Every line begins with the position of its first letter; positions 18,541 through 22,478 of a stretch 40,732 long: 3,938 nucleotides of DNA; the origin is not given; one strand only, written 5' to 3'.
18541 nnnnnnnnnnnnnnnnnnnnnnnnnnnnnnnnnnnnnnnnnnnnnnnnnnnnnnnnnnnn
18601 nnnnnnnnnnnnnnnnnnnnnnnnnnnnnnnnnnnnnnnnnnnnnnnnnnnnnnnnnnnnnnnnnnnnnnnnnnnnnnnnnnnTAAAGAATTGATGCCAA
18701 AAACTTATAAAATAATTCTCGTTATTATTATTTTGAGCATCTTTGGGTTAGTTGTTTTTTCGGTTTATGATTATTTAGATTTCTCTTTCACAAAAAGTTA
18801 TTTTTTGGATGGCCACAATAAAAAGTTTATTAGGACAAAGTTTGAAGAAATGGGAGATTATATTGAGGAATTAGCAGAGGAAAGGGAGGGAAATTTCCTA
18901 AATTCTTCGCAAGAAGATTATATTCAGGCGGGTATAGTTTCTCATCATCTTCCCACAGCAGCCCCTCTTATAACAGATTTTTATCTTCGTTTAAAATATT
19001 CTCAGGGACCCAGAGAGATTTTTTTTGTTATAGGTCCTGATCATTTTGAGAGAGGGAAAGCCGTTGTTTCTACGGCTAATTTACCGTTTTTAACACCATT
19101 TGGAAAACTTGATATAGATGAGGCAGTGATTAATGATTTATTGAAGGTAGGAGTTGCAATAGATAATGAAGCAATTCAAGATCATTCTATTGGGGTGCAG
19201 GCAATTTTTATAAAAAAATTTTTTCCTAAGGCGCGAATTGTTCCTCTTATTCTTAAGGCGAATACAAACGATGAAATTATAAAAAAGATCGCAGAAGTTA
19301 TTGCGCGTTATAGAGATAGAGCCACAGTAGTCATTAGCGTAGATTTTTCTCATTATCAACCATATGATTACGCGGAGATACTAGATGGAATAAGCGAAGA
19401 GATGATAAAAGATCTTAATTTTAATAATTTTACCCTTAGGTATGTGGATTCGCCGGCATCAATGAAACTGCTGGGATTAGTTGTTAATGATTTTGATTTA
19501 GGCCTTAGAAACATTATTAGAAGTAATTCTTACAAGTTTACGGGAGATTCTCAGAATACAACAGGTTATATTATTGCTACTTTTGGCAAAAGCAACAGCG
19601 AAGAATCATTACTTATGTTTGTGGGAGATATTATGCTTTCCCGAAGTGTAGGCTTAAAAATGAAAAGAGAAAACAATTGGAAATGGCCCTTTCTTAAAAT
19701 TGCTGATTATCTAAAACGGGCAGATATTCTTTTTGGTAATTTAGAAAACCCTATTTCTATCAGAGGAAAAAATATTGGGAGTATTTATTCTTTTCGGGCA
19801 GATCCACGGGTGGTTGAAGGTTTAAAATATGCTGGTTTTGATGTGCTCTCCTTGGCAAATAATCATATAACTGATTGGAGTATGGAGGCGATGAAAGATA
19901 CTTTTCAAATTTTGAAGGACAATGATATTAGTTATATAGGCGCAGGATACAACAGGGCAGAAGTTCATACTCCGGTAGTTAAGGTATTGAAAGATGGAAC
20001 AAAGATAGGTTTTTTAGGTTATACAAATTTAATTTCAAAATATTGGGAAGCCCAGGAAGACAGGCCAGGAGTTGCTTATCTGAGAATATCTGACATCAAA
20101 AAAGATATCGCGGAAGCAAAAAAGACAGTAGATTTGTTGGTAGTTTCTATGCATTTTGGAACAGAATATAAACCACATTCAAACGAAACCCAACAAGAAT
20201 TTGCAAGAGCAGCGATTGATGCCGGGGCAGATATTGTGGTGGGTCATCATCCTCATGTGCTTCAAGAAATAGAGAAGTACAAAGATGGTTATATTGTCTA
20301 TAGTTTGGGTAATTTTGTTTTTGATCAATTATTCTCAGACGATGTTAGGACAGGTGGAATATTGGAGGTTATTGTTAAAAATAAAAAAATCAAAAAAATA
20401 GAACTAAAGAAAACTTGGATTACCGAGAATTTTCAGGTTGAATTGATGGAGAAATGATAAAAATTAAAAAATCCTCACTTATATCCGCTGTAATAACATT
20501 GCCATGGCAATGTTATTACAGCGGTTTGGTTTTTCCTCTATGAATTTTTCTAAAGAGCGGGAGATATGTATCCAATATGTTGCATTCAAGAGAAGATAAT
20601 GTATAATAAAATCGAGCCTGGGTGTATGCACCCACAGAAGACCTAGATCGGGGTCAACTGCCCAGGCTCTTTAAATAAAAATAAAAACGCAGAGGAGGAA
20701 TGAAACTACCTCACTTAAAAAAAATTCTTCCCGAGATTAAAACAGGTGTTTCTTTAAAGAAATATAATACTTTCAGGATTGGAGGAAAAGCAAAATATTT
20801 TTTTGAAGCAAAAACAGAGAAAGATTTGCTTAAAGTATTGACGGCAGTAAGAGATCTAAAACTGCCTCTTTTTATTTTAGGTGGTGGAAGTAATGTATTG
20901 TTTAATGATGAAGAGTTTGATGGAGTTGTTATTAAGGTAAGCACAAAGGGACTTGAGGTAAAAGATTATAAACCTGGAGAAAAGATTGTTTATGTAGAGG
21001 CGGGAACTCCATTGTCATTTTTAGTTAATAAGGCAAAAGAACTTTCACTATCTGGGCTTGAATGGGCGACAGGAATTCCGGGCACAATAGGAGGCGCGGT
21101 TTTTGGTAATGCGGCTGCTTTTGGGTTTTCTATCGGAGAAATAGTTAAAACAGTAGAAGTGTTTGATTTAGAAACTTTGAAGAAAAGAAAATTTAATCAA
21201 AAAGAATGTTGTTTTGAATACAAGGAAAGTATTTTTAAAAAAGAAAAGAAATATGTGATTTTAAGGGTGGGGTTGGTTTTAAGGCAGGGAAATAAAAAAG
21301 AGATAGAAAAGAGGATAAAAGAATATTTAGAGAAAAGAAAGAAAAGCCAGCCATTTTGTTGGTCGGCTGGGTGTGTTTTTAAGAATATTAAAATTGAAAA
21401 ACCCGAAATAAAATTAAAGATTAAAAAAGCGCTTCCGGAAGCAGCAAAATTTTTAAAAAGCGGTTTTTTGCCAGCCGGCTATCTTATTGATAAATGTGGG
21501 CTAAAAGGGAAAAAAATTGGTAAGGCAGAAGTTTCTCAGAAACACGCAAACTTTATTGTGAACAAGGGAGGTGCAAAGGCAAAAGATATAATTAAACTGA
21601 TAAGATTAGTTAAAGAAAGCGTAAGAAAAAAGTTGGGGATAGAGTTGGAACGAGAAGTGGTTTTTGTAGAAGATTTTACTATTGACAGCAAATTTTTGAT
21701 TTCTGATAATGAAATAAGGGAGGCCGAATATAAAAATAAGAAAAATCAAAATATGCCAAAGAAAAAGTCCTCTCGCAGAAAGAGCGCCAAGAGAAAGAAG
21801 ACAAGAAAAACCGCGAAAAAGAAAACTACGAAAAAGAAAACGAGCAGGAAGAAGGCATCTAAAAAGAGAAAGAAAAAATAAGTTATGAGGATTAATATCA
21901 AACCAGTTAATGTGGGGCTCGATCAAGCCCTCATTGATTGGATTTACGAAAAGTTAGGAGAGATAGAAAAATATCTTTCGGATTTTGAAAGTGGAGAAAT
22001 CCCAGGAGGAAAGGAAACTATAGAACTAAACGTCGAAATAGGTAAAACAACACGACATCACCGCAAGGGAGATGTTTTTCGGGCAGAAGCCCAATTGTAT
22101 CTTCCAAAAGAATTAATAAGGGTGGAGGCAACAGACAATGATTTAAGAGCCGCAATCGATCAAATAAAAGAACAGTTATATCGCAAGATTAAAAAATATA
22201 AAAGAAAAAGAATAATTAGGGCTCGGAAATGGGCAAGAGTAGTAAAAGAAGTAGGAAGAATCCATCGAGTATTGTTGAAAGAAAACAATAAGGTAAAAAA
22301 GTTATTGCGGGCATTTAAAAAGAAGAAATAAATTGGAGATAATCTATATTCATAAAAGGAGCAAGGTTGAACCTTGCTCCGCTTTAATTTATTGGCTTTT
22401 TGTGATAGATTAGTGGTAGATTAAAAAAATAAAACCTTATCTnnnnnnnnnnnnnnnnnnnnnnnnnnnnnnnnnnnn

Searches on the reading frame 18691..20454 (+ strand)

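Call 6: search_protein_families(library=pfam, proteins=[window:18691-20454:+], max_evalue=0.01)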
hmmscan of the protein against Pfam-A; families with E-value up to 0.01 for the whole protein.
window:18691-20454:+ (588 aa): 2 families
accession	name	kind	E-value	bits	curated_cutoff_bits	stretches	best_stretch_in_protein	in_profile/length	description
PF09587.15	PGA_cap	-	3.7e-75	253.2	27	1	308-546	2-255/255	Bacterial capsule synthesis protein PGA_cap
PF01875.22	Memo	-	2e-22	80.1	27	1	93-252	49-217/269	Memo-like protein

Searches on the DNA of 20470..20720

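Call 74: search_rna_families(source=window, start=20470, end=20720, threshold=evalue, max_evalue=10)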
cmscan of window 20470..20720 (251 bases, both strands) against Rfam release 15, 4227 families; matches with E-value up to 10: 16.
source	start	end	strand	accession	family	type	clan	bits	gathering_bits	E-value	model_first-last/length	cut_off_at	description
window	20478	20528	+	RF04079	MIR161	Gene; miRNA;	-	22.7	90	0.01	1-136/136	no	MIR161 microRNA precursor family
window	20483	20526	-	RF04301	mir-200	Gene; miRNA;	-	21.6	86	0.024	1-76/76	no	mir-200 microRNA precursor family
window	20486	20525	+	RF03697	mir-722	Gene; miRNA;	-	20.2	81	0.15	1-67/67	no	mir-722 microRNA precursor family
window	20485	20524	+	RF03351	MIR6020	Gene; miRNA;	-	19.7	118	0.15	1-110/110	no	MIR6020 microRNA precursor family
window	20483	20527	+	RF04050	mir-2072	Gene; miRNA;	-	19.4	100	0.13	1-67/67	no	mir-2072 microRNA precursor family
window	20483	20625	-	RF01416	NrrF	Gene; antisense;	-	18.8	60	0.11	1-160/160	no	NrrF RNA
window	20480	20527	-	RF03559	mir-8303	Gene; miRNA;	-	18.7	90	0.18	1-58/58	no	mir-8303 microRNA precursor family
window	20482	20526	-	RF04174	MIR4208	Gene; miRNA;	-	18.4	140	1.7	1-191/191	no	MIR4208 microRNA precursor family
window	20487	20523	+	RF03559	mir-8303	Gene; miRNA;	-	17.8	90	0.3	11-47/58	no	mir-8303 microRNA precursor family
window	20484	20523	-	RF03697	mir-722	Gene; miRNA;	-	17.5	81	0.82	1-67/67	no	mir-722 microRNA precursor family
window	20481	20617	-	RF01606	plasmodium_snoR31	Gene; snRNA; snoRNA; HACA-box;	-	17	60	7.3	1-145/145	no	small nucleolar RNA snoR31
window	20487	20522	+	RF03942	mir-5727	Gene; miRNA;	-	16.2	100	2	19-72/92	no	mir-5727 microRNA precursor family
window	20487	20522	-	RF03942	mir-5727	Gene; miRNA;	-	16.2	100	2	19-72/92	no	mir-5727 microRNA precursor family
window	20477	20591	-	RF00432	SNORA51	Gene; snRNA; snoRNA; HACA-box;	-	14.6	50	2.1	1-133/133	no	Small nucleolar RNA SNORA51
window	20480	20526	+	RF02635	EF0820_EF0821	Gene; sRNA;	-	14.2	442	0.15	77-122/370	no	Enterococcus sRNA EF0820_EF0821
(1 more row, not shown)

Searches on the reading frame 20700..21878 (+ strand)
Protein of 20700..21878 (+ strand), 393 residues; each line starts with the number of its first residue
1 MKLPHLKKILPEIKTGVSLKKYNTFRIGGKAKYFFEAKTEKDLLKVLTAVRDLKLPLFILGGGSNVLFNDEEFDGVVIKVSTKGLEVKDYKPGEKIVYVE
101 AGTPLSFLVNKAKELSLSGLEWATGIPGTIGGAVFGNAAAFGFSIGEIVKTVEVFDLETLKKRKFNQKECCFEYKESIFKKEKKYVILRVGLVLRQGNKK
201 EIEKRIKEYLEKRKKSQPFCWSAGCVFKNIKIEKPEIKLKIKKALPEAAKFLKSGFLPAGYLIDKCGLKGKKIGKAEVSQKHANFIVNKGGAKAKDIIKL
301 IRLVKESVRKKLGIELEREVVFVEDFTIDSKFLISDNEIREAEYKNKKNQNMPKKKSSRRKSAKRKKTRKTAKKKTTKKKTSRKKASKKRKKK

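Call 6: search_protein_families(library=pfam, proteins=[window:20700-21878:+], max_evalue=0.01)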
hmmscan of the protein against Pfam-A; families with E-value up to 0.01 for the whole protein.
window:20700-21878:+ (393 aa): 2 families
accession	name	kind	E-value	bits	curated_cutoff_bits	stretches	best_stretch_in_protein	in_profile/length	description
PF02873.21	MurB_C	-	2.1e-33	114.9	27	1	201-323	1-99/99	UDP-N-acetylenolpyruvoylglucosamine reductase, C-terminal domain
PF01565.28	FAD_binding_4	-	1.5e-18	67.3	26.4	1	32-155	2-129/139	FAD binding domain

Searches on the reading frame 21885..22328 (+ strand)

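Call 6: search_protein_families(library=pfam, proteins=[window:21885-22328:+], max_evalue=0.01)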
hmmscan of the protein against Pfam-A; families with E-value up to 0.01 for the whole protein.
window:21885-22328:+ (148 aa): 2 families
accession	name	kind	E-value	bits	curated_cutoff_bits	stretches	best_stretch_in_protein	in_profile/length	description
PF02482.25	Ribosomal_S30AE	-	6.9e-14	52.8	23.7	1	3-109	1-87/88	Sigma 54 modulation protein / S30EA ribosomal protein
PF10437.14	Lip_prot_lig_C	-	0.0043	17.4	24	1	37-101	10-75/85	Bacterial lipoate protein ligase C-terminus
